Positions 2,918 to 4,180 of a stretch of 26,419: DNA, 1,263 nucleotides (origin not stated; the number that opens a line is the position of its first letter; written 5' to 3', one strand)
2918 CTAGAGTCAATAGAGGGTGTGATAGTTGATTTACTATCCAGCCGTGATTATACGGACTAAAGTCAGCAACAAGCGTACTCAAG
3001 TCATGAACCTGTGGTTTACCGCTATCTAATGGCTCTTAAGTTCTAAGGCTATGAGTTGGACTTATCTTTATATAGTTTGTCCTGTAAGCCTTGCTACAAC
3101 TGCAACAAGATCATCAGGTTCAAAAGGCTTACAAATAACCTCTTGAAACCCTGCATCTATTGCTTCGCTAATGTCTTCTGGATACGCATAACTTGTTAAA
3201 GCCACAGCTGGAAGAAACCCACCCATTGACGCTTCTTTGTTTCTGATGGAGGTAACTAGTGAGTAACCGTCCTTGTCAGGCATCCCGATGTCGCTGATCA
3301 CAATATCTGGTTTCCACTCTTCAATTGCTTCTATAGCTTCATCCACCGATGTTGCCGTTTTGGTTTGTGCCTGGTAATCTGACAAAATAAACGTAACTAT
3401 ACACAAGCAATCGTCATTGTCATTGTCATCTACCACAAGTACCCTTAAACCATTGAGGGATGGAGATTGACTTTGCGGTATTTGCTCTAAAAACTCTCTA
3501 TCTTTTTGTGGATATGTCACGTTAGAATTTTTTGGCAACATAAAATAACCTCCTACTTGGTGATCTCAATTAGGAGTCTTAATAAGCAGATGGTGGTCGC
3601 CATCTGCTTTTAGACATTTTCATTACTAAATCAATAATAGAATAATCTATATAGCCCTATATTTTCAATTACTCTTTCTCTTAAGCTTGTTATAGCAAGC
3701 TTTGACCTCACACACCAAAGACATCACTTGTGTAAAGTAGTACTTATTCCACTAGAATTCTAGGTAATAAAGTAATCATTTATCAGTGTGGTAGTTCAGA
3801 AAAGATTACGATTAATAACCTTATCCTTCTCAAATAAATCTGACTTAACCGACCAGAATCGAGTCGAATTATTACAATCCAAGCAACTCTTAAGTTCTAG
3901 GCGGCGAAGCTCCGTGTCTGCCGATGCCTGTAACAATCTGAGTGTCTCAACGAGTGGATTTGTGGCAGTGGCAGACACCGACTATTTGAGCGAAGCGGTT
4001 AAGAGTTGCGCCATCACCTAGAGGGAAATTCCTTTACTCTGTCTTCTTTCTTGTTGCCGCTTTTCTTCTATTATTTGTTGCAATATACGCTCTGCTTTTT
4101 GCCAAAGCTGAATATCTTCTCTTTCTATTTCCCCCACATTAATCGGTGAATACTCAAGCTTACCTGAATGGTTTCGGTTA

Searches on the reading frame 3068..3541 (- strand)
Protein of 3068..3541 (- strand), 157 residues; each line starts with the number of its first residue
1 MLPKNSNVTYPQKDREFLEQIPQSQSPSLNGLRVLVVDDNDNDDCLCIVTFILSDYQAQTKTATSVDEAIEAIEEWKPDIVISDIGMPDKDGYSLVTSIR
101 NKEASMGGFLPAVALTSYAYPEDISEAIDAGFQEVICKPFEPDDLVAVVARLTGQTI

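Call 13: search_protein_families(library=ncbifam, proteins=[window:3068-3541:-], max_evalue=0.01)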
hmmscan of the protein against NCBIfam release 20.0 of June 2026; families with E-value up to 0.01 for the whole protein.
window:3068-3541:- (157 aa): 92 families (the best 25 are shown)
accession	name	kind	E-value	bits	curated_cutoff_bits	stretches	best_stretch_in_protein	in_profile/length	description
TIGR02956.1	TMAO_torS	equivalog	4.8e-16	58.1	676.5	1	23-151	692-818/967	TMAO reductase system sensor histidine kinase/response regulator TorS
NF008318.0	PRK11107.1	equivalog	1.2e-15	56.7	890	1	19-153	655-785/920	two-component sensor histidine kinase BarA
NF011874.0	PRK15347.1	equivalog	5.8e-15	54.4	852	1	32-149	691-806/921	two component system sensor kinase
NF040689.1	MtrAB_MtrA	equivalog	6.3e-15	55.1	300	1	34-152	1-113/219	MtrAB system response regulator MtrA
TIGR01818.1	ntrC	equivalog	2.4e-14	53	558.6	1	34-152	1-113/463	nitrogen regulation protein NR(I)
TIGR02154.1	PhoB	equivalog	4e-14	52.5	296.2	1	32-150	3-117/226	phosphate regulon transcriptional regulator PhoB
NF008099.0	PRK10841.1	equivalog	6.8e-14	50.6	920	1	21-149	814-936/949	two-component system sensor histidine kinase RcsC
NF008469.0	PRK11361.1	equivalog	3.8e-13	48.9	714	1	33-151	6-118/461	acetoacetate metabolism transcriptional regulator AtoC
NF008078.0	PRK10816.1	equivalog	4.3e-13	49.3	336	1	32-151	1-114/223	two-component system response regulator PhoP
NF007135.0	PRK09581.1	equivalog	7.3e-13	48.1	474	1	33-152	4-119/457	PleD family two-component system response regulator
NF051870.1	NAssimRespRegNtrX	equivalog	1.8e-12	46.9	600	1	33-152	3-118/452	nitrogen assimilation response regulator NtrX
NF041367.1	CheY_Halo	equivalog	2.7e-12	47.1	200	1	34-149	1-110/114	chemotaxis protein CheY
NF051850.1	RespRegRprY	equivalog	7.9e-12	45.1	370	1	32-149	5-116/234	response regulator transcription factor RprY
NF038297.2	hybrid_HK_HrmK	equivalog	1e-11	44.2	725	1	18-151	477-606/607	hybrid histidine kinase/response regulator HrmK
NF008302.0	PRK11091.1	equivalog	1e-11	43.8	838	1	19-153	513-643/779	aerobic respiration two-component sensor histidine kinase ArcB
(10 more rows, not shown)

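Call 80: search_protein_families(library=pfam, proteins=[window:3068-3541:-], max_evalue=0.001)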
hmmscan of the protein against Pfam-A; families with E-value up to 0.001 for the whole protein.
window:3068-3541:- (157 aa): 1 family
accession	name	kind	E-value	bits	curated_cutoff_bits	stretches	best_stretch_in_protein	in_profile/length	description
PF00072.30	Response_reg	-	2.3e-20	73.3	30.2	1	34-149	1-110/111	Response regulator receiver domain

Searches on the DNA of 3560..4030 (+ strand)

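Call 73: search_dna_similar(query=window:3560-4030:+, collection=plasmids, mode=distant, max_rows=15)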
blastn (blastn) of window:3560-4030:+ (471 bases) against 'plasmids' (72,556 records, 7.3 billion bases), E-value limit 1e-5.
Records with a match: 20; places in all: 20; records where one place covers at least 80% of the query: 1.
Best place of each record, by identity: 90-95% 2; 80-90% 14; 60-80% 4.
By first word of the organism name: Nostoc 12; Tolypothrix 6; Microchaete 2.
By predicted mobility (MOB-suite, as given by PLSDB): mobilizable 16; non-mobilizable 3; conjugative 1.
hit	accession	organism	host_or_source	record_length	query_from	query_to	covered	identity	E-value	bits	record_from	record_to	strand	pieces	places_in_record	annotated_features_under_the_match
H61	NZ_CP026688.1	Nostoc sp. 'Peltigera membranacea cyanobiont' N6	Lichen thallus,Peltigera membranacea ...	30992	1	471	100%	94.1%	0e+0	717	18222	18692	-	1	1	hypothetical protein | relaxase/mobilization nuclease domain-containing protein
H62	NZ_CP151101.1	Nostoc sp. UHCC 0302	isolated culture,lake sediment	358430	308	471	35%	86.0%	4e-46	193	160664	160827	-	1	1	none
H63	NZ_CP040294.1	Nostoc sp. C057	Phaeoceros,pure culture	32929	321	470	32%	90.0%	2e-49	204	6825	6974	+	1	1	relaxase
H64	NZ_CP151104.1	Nostoc sp. UHCC 0302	isolated culture,lake sediment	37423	321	470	32%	86.7%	8e-42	178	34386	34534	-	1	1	relaxase/mobilization nuclease domain-containing protein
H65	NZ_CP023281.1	Nostoc sp. CENA543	cell culture,Brazilian saline-alkaline ...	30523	315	469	33%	83.2%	2e-37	163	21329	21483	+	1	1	relaxase/mobilization nuclease domain-containing protein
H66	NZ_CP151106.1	Nostoc sp. UHCC 0302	isolated culture,lake sediment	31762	325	470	31%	83.3%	4e-33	149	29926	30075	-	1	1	hypothetical protein | relaxase/mobilization nuclease domain-containing protein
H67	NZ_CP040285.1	Nostoc sp. C057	Phaeoceros,pure culture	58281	317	469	32%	79.5%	4e-27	129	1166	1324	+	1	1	relaxase/mobilization nuclease domain-containing protein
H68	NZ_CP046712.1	Nostoc sp. ATCC 53789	-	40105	317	469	32%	78.9%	2e-25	124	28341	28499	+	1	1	relaxase/mobilization nuclease domain-containing protein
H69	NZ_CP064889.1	Tolypothrix sp. PCC 7601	Fresh water sample,Fresh water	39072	317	453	29%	87.7%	4e-39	169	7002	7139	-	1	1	none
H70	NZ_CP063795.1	Tolypothrix sp. PCC 7712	Soil sample,soil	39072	317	453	29%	87.7%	4e-39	169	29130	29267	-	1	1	none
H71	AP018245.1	Microchaete diplosiphon NIES-3275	-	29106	321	453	28%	88.0%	4e-39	168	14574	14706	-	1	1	none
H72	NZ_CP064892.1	Tolypothrix sp. PCC 7601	Fresh water sample,Fresh water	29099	321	453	28%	88.0%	4e-39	168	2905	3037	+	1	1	none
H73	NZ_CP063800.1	Tolypothrix sp. PCC 7712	Soil sample,soil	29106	321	453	28%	88.0%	4e-39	168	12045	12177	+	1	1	none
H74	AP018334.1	Nostoc commune HK-02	-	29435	322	469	31%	73.2%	2e-12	81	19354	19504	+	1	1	relaxase/mobilization nuclease family protein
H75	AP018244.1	Microchaete diplosiphon NIES-3275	-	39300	322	426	22%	85.8%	2e-24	121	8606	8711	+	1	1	none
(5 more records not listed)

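Call 74: get_annotated_region(hit=H67, flank=300)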
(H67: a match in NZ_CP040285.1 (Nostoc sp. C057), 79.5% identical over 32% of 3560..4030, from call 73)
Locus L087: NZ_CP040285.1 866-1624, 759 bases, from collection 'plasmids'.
description: Nostoc sp. C057 plasmid p057_D, complete sequence
organism: Nostoc sp. C057 (NCBI taxid 2576903)
taxonomy: Bacteria; Cyanobacteriota; Cyanophyceae; Nostocales; Nostocaceae; Nostoc; Nostoc sp. C057
host: -; source: Phaeoceros,pure culture; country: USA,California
typing (MOB-suite, as given by PLSDB): mobilizable; relaxase MOBP,MOBV
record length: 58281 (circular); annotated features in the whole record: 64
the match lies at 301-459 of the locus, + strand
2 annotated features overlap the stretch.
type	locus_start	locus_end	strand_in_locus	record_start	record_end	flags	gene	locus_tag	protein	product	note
CDS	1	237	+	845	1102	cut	-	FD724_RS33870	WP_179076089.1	hypothetical protein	-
CDS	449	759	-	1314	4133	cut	-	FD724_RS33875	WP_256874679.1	relaxase/mobilization nuclease domain-containing protein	-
